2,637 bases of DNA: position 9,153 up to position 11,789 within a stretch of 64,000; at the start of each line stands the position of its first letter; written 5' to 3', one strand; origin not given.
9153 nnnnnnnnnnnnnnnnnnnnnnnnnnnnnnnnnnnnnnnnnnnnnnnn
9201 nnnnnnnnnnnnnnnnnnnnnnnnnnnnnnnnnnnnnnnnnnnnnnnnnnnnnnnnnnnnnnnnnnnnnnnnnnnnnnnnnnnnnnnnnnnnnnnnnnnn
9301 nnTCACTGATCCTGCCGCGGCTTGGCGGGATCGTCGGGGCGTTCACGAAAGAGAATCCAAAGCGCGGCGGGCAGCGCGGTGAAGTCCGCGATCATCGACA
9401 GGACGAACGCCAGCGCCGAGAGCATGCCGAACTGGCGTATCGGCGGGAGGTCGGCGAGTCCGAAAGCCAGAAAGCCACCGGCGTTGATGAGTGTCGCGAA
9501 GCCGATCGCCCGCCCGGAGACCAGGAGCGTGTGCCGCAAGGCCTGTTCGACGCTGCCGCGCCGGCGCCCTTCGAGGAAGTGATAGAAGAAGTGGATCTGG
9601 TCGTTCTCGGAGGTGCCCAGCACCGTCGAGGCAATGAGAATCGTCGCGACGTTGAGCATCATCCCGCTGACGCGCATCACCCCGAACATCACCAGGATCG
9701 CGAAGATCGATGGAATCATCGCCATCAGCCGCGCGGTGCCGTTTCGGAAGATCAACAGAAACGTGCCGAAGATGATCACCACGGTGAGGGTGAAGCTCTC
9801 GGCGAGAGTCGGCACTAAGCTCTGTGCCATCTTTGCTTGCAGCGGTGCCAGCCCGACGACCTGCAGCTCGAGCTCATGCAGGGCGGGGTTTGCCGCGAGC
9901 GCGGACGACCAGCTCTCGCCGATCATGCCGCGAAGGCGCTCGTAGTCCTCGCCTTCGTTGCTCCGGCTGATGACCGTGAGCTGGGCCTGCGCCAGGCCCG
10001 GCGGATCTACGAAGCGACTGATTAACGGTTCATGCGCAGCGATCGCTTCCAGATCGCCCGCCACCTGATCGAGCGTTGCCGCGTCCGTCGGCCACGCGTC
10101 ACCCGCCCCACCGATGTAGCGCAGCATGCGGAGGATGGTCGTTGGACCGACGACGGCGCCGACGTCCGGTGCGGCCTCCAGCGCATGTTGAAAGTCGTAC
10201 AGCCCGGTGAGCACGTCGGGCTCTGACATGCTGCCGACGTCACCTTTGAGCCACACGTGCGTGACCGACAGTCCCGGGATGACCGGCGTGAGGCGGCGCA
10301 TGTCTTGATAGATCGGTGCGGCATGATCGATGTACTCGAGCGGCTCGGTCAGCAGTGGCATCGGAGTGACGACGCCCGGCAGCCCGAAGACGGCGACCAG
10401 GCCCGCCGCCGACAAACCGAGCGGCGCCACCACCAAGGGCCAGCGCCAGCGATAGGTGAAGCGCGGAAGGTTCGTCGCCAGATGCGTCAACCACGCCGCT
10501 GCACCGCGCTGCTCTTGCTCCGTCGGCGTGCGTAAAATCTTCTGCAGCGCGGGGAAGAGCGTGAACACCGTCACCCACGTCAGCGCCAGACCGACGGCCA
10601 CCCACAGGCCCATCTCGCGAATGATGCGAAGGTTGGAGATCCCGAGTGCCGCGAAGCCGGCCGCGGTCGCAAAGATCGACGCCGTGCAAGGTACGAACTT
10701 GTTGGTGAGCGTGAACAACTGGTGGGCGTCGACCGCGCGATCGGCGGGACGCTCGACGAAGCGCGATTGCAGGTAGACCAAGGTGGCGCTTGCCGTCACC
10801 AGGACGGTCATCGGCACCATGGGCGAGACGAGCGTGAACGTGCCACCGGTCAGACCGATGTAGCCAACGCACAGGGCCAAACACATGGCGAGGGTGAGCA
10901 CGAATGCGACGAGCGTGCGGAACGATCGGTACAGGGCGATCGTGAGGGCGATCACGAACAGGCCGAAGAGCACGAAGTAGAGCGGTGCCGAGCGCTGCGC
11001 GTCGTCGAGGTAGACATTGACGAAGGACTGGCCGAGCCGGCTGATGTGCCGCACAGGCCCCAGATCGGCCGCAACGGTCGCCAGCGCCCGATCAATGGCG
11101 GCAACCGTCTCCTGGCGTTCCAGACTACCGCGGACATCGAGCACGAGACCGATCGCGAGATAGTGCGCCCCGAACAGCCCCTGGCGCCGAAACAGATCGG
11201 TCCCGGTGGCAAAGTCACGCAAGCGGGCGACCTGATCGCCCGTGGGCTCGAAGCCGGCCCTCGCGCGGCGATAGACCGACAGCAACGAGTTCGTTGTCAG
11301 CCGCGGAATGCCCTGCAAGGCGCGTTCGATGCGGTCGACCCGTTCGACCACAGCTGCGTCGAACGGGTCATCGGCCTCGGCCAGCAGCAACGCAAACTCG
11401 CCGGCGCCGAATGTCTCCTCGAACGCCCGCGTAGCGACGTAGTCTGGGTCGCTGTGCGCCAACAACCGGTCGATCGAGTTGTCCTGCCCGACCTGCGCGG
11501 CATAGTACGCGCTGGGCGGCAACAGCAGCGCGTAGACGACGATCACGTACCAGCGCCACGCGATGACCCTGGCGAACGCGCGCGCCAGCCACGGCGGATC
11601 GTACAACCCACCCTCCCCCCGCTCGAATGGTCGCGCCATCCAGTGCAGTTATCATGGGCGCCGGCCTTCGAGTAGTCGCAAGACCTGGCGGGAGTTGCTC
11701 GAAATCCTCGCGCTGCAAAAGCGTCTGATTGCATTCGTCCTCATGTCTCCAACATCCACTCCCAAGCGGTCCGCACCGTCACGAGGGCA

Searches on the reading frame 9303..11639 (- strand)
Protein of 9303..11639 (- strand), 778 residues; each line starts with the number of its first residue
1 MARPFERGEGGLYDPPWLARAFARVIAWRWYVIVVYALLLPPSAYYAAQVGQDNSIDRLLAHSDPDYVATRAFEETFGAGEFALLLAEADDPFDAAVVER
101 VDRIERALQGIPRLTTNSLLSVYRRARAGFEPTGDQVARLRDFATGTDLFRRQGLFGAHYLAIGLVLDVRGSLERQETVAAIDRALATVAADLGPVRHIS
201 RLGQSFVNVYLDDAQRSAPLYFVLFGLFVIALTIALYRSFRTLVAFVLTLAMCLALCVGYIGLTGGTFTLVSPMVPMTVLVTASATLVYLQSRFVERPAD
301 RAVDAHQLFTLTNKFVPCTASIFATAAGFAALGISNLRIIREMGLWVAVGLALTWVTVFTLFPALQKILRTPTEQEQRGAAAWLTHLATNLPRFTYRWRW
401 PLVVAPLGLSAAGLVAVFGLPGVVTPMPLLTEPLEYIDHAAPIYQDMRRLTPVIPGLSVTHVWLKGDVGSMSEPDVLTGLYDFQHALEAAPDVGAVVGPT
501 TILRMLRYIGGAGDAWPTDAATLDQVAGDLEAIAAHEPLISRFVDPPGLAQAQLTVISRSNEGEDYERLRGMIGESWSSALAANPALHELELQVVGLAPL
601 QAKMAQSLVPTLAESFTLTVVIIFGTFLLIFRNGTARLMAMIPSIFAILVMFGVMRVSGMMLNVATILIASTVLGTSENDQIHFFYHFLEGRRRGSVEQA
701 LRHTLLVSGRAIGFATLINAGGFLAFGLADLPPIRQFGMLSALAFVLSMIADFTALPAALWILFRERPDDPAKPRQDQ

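Call 7: search_protein_families(library=pfam, proteins=[window:9303-11639:-], max_evalue=0.01)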
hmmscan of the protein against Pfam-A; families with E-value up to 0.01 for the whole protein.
window:9303-11639:- (778 aa): 2 families
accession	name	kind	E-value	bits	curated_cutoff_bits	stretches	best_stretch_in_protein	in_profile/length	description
PF03176.21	MMPL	-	1.2e-20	74.2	20.5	2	579-771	112-310/333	MMPL family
PF12349.14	Sterol-sensing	-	5.9e-05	23.4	22.3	0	244-365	10-132/153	Sterol-sensing domain of SREBP cleavage-activation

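Call 76: search_protein_families(library=ncbifam, proteins=[window:9303-11639:-], max_evalue=0.0001)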
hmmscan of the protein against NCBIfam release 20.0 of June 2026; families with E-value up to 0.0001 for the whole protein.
window:9303-11639:- (778 aa): 4 families
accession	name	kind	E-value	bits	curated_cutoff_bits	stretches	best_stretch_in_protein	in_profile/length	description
TIGR00921.1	2A067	subfamily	3.8e-36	124.4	351.9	2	592-760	563-731/733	hydrophobe/amphiphile efflux-3 (HAE3) family transporter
TIGR00833.1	actII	subfamily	7e-19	67.6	874.7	2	590-766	153-335/910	MMPL family RND transporter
TIGR03480.1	HpnN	hypoth_equivalog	1.2e-18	66.6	751.85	2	682-769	341-429/862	hopanoid biosynthesis associated RND transporter like protein HpnN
NF052374.1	HopndTporHpnN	equivalog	1.5e-05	23.3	1100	0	229-414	286-466/858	hopanoid transporter HpnN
